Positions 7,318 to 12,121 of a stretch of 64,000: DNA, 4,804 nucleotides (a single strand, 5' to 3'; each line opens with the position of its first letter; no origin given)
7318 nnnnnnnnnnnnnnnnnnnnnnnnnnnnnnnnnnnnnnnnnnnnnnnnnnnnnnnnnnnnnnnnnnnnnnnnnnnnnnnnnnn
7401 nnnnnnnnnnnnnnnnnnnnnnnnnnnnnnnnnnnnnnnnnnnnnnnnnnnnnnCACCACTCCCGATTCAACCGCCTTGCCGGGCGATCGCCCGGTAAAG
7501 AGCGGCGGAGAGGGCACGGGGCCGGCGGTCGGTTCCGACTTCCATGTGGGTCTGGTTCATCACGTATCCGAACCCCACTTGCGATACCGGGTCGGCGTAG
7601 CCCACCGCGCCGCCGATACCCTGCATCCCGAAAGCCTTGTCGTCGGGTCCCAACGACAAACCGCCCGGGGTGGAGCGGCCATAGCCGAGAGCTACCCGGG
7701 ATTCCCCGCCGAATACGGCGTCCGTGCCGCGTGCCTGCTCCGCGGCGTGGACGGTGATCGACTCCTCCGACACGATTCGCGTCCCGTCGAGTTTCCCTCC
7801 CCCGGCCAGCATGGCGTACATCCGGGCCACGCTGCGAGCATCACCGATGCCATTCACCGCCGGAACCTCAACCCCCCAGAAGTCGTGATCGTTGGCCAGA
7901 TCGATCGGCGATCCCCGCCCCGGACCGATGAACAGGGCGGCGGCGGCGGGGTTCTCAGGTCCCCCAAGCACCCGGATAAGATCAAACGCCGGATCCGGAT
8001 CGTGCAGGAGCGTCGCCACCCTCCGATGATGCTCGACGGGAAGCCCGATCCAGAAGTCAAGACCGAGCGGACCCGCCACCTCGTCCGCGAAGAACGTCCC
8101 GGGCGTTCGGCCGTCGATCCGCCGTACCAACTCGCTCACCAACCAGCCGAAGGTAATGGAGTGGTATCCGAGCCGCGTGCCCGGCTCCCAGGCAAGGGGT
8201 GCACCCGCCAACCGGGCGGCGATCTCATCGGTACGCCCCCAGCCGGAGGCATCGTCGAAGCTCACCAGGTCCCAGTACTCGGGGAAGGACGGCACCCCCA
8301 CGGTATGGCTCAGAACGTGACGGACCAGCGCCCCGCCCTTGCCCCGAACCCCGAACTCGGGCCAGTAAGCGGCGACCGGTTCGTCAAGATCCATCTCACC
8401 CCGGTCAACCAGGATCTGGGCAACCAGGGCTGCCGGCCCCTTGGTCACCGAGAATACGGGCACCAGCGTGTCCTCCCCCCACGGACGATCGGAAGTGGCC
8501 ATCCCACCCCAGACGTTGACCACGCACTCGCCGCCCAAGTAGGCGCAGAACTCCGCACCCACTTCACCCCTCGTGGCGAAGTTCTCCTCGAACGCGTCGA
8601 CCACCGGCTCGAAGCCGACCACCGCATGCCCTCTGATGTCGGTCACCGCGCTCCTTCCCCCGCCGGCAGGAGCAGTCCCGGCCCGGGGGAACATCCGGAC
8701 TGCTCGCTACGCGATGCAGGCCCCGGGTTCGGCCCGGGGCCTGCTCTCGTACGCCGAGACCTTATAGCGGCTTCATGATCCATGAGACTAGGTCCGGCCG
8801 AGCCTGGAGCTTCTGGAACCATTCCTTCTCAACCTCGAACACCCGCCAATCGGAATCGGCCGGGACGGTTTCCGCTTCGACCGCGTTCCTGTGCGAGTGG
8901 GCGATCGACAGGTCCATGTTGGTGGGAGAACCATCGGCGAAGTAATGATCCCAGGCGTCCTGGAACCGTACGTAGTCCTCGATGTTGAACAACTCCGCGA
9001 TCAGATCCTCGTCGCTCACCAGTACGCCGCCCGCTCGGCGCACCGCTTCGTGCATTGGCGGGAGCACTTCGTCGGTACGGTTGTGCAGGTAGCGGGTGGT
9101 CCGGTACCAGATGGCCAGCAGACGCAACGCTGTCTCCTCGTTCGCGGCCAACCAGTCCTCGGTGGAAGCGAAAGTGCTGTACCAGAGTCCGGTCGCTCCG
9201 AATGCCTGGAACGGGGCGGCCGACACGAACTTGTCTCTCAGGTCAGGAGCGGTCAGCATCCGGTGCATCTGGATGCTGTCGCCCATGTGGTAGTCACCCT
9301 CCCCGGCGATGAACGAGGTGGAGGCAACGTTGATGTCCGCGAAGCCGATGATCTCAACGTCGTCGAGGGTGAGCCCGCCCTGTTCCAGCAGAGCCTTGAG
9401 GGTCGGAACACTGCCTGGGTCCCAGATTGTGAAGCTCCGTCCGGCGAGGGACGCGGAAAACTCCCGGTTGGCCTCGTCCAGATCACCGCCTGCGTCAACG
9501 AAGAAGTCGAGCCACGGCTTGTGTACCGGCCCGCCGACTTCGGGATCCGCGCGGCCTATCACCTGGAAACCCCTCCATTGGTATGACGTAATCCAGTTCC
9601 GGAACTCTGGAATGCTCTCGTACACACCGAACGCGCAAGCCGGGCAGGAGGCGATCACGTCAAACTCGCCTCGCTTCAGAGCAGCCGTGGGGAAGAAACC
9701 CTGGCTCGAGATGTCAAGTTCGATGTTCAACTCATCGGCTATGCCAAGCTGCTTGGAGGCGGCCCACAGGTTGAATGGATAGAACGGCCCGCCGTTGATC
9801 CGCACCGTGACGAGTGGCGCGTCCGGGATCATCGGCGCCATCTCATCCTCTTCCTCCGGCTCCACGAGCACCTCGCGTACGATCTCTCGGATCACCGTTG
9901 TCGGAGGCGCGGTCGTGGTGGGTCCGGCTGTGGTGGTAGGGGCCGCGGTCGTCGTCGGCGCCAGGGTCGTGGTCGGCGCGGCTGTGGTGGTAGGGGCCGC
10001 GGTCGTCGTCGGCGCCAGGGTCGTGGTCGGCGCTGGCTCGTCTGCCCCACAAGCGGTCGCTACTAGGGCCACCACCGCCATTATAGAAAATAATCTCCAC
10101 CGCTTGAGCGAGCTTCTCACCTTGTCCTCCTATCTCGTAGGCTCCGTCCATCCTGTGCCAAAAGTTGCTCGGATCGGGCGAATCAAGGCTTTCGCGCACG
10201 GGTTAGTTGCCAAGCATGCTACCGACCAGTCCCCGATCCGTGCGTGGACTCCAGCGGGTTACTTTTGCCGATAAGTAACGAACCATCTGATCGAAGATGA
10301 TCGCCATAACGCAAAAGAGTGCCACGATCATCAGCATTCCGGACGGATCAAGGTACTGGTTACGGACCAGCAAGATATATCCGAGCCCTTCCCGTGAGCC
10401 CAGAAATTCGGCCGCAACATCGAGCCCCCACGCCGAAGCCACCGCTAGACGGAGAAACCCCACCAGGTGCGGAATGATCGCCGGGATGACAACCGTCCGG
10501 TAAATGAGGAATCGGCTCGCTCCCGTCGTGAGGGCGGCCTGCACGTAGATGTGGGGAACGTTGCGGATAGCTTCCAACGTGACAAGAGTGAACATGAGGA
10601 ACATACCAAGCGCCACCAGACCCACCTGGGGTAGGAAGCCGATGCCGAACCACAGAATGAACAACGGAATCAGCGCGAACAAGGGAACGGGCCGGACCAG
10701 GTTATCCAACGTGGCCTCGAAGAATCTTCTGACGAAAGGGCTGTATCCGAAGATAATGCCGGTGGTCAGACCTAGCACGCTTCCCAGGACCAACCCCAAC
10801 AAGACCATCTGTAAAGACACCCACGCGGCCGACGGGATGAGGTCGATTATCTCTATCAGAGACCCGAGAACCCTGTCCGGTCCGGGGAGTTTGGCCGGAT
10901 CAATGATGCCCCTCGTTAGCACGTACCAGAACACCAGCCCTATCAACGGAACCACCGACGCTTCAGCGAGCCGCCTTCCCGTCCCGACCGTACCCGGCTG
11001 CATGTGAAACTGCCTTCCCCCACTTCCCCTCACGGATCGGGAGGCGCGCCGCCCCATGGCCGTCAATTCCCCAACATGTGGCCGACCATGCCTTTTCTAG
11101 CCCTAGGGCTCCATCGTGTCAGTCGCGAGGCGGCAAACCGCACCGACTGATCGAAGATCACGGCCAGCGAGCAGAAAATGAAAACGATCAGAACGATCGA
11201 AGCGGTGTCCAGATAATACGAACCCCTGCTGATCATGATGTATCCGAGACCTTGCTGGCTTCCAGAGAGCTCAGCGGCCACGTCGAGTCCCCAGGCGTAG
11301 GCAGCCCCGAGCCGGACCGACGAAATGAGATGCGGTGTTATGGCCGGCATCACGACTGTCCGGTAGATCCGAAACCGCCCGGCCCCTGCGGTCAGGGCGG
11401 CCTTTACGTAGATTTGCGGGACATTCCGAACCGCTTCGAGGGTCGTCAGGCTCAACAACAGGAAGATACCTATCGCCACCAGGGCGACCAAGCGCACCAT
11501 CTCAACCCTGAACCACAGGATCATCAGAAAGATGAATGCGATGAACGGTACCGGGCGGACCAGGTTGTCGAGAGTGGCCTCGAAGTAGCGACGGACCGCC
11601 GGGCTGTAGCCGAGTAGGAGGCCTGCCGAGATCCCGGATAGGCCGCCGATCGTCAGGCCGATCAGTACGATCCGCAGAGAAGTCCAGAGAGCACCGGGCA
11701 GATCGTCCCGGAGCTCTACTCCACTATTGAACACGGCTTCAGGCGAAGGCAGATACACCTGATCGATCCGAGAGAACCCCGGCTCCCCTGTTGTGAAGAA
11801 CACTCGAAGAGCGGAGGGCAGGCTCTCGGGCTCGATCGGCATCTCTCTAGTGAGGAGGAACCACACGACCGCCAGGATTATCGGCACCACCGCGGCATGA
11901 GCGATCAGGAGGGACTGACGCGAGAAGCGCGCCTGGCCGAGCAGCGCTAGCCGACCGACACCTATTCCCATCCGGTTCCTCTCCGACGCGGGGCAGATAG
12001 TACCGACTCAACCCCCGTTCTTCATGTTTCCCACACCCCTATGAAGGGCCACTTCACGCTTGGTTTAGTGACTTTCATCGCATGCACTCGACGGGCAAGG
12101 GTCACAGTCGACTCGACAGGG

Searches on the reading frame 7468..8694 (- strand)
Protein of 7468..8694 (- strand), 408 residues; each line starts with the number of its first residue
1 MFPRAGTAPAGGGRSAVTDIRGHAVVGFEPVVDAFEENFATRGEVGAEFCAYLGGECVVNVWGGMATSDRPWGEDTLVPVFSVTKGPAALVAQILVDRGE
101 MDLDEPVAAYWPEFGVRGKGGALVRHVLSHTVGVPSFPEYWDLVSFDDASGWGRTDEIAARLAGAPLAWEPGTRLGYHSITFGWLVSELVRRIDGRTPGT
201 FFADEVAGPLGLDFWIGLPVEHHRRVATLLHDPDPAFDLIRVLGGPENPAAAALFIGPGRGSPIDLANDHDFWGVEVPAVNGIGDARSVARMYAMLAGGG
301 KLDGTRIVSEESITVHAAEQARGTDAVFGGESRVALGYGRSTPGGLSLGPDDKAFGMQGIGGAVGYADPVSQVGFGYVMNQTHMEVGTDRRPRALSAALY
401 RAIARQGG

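Call 41: search_protein_families(library=pfam, proteins=[window:7468-8694:-], max_evalue=0.00001)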
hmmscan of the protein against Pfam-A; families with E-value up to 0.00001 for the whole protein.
window:7468-8694:- (408 aa): 1 family
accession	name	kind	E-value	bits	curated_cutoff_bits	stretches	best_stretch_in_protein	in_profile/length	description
PF00144.29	Beta-lactamase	-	2e-61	208.4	27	1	35-397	4-327/329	Beta-lactamase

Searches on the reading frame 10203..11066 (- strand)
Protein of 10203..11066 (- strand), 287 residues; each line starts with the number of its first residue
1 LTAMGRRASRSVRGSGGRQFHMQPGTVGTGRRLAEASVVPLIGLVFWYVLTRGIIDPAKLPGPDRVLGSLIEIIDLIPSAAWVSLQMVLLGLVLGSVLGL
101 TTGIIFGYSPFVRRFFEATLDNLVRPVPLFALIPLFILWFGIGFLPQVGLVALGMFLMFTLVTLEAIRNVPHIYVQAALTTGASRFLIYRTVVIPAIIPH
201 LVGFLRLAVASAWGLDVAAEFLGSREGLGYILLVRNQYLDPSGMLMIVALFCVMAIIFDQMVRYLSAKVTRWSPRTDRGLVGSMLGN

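Call 41: search_protein_families(library=pfam, proteins=[window:10203-11066:-], max_evalue=0.00001)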
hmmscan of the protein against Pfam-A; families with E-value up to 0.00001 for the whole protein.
window:10203-11066:- (287 aa): 1 family
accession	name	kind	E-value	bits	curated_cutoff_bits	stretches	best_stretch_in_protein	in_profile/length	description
PF00528.27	BPD_transp_1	-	1.1e-25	90.9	26.4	1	99-270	1-183/184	Binding-protein-dependent transport system inner membrane component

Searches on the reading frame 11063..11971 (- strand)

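Call 41: search_protein_families(library=pfam, proteins=[window:11063-11971:-], max_evalue=0.00001)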
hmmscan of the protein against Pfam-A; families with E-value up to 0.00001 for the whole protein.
window:11063-11971:- (302 aa): 1 family
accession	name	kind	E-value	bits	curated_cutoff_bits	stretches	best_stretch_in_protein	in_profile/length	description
PF00528.27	BPD_transp_1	-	3.9e-19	69.5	26.4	1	113-284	1-182/184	Binding-protein-dependent transport system inner membrane component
